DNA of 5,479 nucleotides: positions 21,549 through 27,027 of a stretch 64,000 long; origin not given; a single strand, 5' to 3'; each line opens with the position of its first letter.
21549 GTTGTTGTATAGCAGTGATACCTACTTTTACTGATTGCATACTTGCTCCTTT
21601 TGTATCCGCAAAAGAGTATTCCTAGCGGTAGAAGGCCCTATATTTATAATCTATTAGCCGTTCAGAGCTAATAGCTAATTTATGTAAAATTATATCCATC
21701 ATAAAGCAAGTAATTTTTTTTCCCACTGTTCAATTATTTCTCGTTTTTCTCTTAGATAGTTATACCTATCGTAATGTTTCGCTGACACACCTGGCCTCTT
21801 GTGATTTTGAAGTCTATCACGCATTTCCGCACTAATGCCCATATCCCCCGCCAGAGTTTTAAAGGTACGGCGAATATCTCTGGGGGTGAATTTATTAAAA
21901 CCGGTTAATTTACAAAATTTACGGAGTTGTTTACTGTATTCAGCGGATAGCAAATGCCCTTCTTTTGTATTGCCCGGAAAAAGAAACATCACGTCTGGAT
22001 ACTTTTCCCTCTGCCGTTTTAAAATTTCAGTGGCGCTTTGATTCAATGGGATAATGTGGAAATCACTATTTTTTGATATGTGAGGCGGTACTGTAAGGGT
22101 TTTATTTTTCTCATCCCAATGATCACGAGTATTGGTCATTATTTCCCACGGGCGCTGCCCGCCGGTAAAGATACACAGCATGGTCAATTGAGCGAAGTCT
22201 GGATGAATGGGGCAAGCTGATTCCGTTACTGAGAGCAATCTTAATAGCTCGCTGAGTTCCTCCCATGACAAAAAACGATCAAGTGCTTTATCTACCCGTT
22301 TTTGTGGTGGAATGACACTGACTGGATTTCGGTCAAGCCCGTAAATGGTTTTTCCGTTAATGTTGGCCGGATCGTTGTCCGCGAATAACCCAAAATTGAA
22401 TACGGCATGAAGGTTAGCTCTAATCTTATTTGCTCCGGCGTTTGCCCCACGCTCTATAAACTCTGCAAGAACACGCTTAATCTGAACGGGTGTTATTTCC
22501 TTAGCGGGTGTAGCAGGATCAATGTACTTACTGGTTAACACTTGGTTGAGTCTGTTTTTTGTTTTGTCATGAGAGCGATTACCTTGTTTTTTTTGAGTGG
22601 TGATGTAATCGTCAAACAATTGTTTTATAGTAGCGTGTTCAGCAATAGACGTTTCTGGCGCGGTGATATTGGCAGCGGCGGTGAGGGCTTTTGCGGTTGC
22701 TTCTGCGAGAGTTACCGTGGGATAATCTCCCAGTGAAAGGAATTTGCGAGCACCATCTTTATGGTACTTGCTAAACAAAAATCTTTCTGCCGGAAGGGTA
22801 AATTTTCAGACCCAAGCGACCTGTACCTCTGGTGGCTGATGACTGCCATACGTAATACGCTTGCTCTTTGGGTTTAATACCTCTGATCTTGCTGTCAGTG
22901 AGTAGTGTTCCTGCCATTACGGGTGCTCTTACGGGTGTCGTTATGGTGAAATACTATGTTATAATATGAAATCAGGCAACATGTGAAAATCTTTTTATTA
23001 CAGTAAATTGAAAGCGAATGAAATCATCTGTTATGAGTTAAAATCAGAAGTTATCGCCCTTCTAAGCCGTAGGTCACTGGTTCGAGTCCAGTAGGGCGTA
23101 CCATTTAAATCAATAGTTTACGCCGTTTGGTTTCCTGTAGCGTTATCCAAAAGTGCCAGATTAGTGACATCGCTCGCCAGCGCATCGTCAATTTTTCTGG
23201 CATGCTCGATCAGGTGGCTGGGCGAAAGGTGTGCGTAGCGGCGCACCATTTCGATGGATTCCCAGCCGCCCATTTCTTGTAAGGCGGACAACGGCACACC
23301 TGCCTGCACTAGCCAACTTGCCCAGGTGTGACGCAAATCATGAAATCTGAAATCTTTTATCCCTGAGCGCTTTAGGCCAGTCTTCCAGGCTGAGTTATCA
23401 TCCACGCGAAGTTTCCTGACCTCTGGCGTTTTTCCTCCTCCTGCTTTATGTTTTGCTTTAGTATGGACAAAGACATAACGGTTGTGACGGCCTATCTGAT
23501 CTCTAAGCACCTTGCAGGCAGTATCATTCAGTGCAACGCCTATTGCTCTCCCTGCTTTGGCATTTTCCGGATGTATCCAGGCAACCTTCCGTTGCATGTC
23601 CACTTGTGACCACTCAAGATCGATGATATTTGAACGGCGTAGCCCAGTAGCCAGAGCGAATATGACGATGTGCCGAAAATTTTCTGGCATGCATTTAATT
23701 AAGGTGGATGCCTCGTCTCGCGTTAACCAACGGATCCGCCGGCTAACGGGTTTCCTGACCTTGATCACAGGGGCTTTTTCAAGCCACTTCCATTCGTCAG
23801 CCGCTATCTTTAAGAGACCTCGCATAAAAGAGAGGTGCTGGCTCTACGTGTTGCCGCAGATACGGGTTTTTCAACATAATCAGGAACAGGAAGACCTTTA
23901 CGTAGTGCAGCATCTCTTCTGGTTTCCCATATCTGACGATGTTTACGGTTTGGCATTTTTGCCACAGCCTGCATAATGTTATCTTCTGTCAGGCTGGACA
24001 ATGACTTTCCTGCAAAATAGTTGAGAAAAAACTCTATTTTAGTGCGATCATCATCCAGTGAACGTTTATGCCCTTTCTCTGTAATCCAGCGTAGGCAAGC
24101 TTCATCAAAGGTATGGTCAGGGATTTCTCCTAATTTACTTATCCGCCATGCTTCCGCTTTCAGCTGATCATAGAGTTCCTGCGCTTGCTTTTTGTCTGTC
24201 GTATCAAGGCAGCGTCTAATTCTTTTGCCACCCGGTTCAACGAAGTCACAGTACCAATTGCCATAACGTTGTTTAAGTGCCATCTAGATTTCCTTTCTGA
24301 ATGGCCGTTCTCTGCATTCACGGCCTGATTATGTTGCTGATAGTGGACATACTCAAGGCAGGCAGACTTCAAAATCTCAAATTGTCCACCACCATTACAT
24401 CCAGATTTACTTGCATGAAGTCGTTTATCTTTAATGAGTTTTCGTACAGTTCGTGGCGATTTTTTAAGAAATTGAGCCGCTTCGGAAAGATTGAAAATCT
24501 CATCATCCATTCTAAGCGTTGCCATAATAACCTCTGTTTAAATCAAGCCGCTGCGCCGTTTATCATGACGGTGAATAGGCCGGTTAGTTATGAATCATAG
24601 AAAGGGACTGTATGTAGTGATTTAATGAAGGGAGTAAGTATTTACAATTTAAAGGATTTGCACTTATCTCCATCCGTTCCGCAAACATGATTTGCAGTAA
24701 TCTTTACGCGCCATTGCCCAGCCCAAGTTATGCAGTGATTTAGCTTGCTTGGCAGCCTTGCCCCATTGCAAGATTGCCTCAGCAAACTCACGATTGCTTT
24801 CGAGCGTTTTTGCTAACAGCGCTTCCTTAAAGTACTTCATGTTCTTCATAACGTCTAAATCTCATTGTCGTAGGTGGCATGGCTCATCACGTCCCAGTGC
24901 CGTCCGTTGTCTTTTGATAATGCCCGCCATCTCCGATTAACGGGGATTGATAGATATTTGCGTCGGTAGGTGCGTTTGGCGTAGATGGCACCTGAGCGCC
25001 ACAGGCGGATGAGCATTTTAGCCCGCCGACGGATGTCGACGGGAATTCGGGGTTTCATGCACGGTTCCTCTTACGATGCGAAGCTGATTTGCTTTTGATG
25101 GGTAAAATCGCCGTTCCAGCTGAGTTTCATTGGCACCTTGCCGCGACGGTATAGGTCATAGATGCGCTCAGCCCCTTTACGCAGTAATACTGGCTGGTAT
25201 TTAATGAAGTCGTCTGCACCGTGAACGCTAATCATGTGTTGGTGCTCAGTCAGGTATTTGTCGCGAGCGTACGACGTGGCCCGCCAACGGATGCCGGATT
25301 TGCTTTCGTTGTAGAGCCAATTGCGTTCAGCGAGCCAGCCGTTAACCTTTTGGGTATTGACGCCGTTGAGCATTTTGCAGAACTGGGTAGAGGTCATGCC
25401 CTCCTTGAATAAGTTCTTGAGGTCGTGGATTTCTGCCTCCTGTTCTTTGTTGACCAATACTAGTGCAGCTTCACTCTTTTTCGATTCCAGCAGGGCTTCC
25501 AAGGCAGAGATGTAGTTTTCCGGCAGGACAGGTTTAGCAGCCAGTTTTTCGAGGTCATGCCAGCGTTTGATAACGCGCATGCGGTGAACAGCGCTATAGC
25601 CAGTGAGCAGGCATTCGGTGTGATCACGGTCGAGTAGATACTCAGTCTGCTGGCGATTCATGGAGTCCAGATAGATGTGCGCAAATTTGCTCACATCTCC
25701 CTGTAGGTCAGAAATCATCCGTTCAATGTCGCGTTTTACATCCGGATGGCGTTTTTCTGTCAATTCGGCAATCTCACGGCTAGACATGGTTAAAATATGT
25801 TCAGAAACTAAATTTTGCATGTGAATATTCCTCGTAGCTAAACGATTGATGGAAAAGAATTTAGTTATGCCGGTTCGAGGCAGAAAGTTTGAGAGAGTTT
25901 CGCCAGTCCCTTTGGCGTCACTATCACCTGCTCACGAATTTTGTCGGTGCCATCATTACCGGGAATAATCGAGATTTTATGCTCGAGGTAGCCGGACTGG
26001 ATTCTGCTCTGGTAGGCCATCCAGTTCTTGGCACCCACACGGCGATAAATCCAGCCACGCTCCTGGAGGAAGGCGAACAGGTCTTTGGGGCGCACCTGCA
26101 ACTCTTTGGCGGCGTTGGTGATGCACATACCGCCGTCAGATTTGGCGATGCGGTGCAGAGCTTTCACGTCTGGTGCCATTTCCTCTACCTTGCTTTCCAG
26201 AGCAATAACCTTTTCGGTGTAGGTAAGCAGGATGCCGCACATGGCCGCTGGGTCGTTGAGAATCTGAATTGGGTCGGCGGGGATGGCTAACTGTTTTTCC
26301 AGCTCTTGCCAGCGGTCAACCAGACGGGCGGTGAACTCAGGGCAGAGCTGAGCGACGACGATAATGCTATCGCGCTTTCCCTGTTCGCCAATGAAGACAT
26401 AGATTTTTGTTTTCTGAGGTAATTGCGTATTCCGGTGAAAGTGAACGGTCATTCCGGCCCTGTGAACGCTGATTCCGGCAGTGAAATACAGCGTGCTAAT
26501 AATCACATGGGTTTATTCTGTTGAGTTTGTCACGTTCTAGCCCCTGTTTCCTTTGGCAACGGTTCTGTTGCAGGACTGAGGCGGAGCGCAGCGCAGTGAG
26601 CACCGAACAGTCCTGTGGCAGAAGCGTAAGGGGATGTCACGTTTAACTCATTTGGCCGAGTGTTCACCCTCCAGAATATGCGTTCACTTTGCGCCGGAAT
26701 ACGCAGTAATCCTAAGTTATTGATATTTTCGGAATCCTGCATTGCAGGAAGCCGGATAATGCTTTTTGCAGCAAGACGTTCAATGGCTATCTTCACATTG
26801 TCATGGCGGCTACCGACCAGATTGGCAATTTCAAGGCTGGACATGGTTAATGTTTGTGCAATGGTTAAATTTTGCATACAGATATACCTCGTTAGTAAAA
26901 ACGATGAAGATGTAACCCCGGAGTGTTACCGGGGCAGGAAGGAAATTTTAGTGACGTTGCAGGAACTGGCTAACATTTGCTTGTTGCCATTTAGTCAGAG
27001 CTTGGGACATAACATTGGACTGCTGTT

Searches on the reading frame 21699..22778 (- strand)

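Call 6: search_protein_families(library=pfam, proteins=[window:21699-22778:-], max_evalue=0.01)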
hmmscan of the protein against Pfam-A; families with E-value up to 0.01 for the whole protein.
window:21699-22778:- (359 aa): 3 families
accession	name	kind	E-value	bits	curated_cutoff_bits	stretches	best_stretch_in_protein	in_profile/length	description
PF00589.27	Phage_integrase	-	2e-09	37.9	27.1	1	198-338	26-167/172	Phage integrase family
PF22022.2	Phage_int_M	-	6.9e-06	26.7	27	1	53-131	3-80/96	Phage integrase central domain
PF13356.12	Arm-DNA-bind_3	-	0.00039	20.9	27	1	4-39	37-71/83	Arm DNA-binding domain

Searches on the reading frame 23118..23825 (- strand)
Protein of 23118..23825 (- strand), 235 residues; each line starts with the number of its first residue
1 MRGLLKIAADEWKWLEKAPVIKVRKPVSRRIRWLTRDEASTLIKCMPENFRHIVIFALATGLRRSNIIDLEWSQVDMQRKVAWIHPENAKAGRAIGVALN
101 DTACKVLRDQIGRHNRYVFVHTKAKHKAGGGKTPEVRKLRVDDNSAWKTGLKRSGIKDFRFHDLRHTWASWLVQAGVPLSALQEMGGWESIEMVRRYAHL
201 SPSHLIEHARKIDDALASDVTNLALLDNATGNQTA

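Call 6: search_protein_families(library=pfam, proteins=[window:23118-23825:-], max_evalue=0.01)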
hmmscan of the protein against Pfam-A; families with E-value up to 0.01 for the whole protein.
window:23118-23825:- (235 aa): 1 family
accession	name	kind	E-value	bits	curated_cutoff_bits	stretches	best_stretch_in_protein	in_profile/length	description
PF00589.27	Phage_integrase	-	5.5e-39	134.1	27.1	1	33-203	2-171/172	Phage integrase family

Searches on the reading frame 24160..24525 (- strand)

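Call 6: search_protein_families(library=pfam, proteins=[window:24160-24525:-], max_evalue=0.01)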
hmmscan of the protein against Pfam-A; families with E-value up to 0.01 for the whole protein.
window:24160-24525:- (121 aa): 1 family
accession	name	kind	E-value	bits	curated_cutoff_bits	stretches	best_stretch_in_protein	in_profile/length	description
PF12728.13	HTH_17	-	1.2e-06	29.1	27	1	12-41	3-32/51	Helix-turn-helix domain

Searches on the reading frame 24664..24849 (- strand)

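Call 6: search_protein_families(library=pfam, proteins=[window:24664-24849:-], max_evalue=0.01)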
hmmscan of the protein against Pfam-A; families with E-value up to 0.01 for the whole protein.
window:24664-24849:- (61 aa): 0 families

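Call 55: search_protein_families(library=pfam, proteins=[window:24664-24849:-], max_evalue=0.01)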
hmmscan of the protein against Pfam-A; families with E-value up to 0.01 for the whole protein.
window:24664-24849:- (61 aa): 0 families

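Call 64: search_protein_families(library=phrogs, proteins=[window:24664-24849:-], max_evalue=0.00001)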
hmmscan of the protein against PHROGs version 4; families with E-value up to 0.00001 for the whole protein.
window:24664-24849:- (61 aa): 2 families
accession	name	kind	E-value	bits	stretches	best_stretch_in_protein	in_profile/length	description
phrog_2227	-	unknown function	7.7e-12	45.8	1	2-61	10-69/77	-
phrog_30383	-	unknown function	6.4e-06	27.2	1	4-61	105-162/168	-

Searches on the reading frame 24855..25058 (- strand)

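Call 6: search_protein_families(library=pfam, proteins=[window:24855-25058:-], max_evalue=0.01)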
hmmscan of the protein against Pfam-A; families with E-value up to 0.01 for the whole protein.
window:24855-25058:- (67 aa): 1 family
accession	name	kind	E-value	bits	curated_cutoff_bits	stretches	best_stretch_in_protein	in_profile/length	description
PF24732.2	ParE_like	-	2.5e-18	66.2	24.4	1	8-65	2-67/67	ParE-like toxin domain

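Call 64: search_protein_families(library=phrogs, proteins=[window:24855-25058:-], max_evalue=0.00001)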
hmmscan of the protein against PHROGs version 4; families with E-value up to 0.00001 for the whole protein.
window:24855-25058:- (67 aa): 1 family
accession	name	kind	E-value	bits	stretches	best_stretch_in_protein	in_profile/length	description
phrog_1525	-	unknown function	2.2e-17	64.1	1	4-66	9-71/75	-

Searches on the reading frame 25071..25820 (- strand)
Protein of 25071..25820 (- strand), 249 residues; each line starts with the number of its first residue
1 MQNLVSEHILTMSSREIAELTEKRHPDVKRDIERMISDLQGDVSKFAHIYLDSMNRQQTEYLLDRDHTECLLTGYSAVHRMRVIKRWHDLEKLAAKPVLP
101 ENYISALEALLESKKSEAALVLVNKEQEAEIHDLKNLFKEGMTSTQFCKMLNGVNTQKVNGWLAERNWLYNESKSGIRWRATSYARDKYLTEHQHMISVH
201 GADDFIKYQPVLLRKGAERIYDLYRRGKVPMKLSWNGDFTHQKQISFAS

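Call 6: search_protein_families(library=pfam, proteins=[window:25071-25820:-], max_evalue=0.01)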
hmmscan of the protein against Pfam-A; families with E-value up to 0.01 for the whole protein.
window:25071-25820:- (249 aa): 2 families
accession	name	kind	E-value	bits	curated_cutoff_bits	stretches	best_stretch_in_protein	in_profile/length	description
PF09669.15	Phage_pRha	-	7.7e-15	55.7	29.9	1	12-92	1-91/91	Phage regulatory protein Rha (Phage_pRha)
PF03374.19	ANT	-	4.2e-08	33.9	25.3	1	139-224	21-105/108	Phage antirepressor protein KilAC domain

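Call 64: search_protein_families(library=phrogs, proteins=[window:25071-25820:-], max_evalue=0.00001)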
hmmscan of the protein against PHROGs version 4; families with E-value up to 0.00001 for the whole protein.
window:25071-25820:- (249 aa): 6 families
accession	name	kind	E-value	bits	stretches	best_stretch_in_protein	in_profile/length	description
phrog_63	-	transcription regulation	9e-54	184.4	1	2-244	123-377/431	anti-repressor Ant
phrog_8235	-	transcription regulation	1.1e-19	71.9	1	9-95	10-106/219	anti-repressor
phrog_4936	-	transcription regulation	1.8e-16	61.8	1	1-119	4-149/257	transcriptional regulator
phrog_10324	-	transcription regulation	1.4e-15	58.7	1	11-94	5-94/205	anti-repressor Ant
phrog_130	-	transcription regulation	5.1e-14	53.1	1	107-243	284-427/480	anti-repressor Ant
phrog_373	-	transcription regulation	4.1e-07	30.6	1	11-66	99-160/373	anti-repressor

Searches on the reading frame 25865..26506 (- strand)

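Call 6: search_protein_families(library=pfam, proteins=[window:25865-26506:-], max_evalue=0.01)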
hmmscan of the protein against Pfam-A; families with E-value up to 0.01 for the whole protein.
window:25865-26506:- (213 aa): 1 family
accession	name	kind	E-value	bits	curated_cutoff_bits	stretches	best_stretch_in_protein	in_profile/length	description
PF03374.19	ANT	-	3.1e-29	101.9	25.3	1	104-207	1-104/108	Phage antirepressor protein KilAC domain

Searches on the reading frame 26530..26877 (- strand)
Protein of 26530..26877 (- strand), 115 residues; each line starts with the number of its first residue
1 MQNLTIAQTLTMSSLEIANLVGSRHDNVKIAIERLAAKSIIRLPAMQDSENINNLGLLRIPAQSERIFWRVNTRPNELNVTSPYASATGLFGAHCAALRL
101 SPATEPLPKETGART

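Call 6: search_protein_families(library=pfam, proteins=[window:26530-26877:-], max_evalue=0.01)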
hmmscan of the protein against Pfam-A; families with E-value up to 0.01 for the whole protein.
window:26530-26877:- (115 aa): 1 family
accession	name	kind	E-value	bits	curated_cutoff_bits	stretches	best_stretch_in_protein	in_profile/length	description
PF09669.15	Phage_pRha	-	0.0015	19.5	29.9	1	12-37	1-26/91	Phage regulatory protein Rha (Phage_pRha)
